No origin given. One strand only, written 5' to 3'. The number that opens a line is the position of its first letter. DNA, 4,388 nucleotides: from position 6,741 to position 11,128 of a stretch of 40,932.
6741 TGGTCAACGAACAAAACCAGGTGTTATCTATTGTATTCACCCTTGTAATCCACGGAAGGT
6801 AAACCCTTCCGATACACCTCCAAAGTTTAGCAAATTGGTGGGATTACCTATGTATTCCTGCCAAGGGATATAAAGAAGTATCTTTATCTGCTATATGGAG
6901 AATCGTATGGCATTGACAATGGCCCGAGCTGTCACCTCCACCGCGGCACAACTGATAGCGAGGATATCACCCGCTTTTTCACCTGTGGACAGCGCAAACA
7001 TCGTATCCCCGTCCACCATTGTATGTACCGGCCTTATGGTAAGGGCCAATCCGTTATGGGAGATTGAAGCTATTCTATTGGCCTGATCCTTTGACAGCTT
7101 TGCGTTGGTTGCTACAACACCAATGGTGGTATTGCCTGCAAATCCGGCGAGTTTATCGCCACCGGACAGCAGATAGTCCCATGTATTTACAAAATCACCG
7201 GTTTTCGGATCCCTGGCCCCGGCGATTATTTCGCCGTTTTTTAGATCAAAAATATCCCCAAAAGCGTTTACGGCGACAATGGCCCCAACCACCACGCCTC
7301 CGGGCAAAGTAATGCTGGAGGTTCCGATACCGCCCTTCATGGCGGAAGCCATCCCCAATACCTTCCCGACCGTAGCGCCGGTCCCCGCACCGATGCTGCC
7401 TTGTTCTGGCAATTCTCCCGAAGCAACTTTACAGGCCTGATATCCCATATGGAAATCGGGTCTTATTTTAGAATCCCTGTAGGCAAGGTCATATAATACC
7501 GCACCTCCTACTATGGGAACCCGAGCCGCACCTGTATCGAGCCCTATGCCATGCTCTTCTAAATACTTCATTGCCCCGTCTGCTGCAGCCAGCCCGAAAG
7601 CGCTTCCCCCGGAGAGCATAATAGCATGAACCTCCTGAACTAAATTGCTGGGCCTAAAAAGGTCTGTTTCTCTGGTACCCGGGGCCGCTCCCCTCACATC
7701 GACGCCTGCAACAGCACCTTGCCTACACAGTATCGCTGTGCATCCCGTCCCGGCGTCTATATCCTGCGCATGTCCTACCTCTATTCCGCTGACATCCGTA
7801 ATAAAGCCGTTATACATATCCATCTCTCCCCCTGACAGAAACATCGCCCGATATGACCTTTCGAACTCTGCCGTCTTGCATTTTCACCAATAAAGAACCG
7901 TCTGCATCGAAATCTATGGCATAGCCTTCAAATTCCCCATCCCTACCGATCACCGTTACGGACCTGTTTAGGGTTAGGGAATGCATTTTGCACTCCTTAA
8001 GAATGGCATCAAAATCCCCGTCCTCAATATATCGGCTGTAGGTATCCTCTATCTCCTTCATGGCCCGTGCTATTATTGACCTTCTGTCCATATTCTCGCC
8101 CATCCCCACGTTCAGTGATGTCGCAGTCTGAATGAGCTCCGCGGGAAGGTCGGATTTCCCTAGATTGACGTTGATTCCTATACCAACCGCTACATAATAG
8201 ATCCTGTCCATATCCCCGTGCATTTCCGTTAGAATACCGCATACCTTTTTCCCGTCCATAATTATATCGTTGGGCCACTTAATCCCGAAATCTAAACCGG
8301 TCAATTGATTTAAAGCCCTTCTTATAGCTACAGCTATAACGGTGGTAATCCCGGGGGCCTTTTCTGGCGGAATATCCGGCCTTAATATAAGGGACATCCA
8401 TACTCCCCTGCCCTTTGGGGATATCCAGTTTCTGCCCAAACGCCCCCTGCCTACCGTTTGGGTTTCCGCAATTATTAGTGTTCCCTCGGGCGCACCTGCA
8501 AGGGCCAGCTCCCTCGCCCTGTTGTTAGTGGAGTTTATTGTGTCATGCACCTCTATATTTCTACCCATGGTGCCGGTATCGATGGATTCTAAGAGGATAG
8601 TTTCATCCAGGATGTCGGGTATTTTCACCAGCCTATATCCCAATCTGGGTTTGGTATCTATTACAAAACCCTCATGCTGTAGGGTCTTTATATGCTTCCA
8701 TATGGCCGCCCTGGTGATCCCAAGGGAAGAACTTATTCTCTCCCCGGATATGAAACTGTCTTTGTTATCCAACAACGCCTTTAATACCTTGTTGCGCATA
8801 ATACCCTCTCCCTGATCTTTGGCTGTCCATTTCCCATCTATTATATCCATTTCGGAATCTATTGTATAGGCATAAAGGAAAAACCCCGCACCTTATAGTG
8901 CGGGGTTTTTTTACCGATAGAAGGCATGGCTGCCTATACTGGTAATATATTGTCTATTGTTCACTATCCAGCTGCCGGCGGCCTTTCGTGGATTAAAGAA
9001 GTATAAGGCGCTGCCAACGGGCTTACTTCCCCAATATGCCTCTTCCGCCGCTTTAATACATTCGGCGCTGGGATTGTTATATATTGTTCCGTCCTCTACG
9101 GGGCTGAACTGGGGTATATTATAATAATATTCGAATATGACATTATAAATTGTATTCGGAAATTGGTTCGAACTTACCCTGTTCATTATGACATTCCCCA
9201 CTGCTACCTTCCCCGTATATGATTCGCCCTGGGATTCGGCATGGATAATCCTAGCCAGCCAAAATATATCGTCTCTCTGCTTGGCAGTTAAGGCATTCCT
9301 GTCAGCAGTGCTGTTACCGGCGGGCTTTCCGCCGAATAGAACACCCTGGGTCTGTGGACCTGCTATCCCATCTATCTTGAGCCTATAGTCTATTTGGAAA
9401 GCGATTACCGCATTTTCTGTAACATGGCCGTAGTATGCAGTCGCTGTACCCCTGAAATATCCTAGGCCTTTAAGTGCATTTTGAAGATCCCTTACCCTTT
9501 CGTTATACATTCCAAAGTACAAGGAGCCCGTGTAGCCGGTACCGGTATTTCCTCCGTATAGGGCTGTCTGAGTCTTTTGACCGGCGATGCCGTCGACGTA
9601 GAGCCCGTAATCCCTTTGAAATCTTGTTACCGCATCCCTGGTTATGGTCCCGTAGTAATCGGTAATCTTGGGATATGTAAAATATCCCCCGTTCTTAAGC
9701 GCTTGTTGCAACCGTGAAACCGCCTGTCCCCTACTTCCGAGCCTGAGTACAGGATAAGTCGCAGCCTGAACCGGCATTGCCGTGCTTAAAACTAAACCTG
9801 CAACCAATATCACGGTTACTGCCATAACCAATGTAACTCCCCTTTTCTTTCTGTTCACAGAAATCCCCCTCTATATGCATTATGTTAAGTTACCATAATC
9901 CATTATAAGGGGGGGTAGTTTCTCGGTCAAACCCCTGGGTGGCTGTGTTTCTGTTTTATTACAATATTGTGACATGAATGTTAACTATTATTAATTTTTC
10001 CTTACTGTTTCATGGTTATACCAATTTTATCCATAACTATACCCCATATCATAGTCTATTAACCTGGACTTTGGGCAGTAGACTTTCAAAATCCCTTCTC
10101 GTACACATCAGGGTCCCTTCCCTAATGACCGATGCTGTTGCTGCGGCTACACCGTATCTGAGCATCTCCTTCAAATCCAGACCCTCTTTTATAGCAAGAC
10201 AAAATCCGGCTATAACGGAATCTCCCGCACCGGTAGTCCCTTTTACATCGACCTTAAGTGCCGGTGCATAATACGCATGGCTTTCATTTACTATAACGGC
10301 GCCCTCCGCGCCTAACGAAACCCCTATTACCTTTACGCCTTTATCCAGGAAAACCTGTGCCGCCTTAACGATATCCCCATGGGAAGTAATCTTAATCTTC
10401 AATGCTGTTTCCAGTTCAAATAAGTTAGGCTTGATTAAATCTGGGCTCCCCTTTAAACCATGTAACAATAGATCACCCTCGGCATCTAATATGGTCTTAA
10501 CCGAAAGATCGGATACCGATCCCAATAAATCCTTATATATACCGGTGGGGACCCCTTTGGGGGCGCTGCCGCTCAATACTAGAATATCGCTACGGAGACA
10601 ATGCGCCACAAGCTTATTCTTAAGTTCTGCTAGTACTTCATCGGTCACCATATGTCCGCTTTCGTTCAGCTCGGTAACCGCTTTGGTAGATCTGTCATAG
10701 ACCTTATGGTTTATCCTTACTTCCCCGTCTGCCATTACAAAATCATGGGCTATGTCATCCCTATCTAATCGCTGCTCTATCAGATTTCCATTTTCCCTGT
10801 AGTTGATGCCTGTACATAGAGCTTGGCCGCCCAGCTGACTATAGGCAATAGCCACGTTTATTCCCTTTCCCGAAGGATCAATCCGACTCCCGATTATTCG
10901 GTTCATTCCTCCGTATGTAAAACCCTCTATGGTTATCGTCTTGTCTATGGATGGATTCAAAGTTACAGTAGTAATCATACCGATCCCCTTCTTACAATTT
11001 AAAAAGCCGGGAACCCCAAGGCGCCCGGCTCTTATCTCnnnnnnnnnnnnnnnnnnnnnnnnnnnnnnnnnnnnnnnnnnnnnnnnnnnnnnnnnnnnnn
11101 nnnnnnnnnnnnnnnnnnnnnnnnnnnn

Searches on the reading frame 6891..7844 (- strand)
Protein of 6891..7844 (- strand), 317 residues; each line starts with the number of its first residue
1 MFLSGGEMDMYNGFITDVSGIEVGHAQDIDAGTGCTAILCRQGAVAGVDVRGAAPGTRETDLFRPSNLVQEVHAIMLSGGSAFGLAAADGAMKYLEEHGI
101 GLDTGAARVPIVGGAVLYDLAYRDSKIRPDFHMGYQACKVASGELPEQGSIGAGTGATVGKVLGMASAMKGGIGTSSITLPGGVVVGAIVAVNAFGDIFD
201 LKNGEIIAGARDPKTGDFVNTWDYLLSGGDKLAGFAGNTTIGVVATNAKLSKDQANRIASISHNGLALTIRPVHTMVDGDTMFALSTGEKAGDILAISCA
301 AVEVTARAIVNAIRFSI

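Call 89: search_protein_families(library=pfam, proteins=[window:6891-7844:-], max_evalue=0.00001)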
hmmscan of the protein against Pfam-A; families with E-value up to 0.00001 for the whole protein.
window:6891-7844:- (317 aa): 1 family
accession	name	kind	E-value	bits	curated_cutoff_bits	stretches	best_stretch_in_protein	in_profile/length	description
PF03576.19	Peptidase_S58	-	5.5e-50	171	23.9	1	15-313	3-293/307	Peptidase family S58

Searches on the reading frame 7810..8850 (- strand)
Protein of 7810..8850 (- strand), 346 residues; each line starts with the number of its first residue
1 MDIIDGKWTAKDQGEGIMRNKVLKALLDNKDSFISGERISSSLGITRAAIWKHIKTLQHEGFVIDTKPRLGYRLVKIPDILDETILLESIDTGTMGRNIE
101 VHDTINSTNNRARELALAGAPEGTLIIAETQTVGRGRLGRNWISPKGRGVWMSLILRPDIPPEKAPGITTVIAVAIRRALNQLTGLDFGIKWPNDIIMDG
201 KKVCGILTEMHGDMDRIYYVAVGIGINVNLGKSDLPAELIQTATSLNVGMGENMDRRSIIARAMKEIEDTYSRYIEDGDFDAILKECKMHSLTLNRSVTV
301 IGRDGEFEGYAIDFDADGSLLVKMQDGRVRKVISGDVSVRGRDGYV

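Call 89: search_protein_families(library=pfam, proteins=[window:7810-8850:-], max_evalue=0.00001)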
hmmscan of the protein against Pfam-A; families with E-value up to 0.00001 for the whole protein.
window:7810-8850:- (346 aa): 3 families
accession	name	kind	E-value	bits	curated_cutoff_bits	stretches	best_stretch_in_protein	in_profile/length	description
PF03099.24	BPL_LplA_LipB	-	1.9e-21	76.8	21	1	104-227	4-133/133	Biotin/lipoate A/B protein ligase family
PF08279.18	HTH_11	-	1.3e-13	51.1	25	1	19-73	2-55/55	HTH domain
PF02237.23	BPL_C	-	1.7e-08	34.7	21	1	293-340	1-48/48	Biotin protein ligase C terminal domain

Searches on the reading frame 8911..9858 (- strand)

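Call 89: search_protein_families(library=pfam, proteins=[window:8911-9858:-], max_evalue=0.00001)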
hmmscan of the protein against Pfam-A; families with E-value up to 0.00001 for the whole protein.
window:8911-9858:- (315 aa): 2 families
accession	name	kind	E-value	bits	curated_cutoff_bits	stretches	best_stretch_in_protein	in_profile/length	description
PF01471.23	PG_binding_1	-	1.9e-33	114.8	23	2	43-100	1-57/57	Putative peptidoglycan binding domain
PF07486.17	Hydrolase_2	-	9e-31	106.9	27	1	211-314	1-100/100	Cell Wall Hydrolase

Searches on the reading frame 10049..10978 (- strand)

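Call 89: search_protein_families(library=pfam, proteins=[window:10049-10978:-], max_evalue=0.00001)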
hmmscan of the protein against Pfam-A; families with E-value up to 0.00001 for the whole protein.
window:10049-10978:- (309 aa): 1 family
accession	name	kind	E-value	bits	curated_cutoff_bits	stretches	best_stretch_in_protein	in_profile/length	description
PF00294.29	PfkB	-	1.1e-41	143.5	25.8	1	6-290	2-296/302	pfkB family carbohydrate kinase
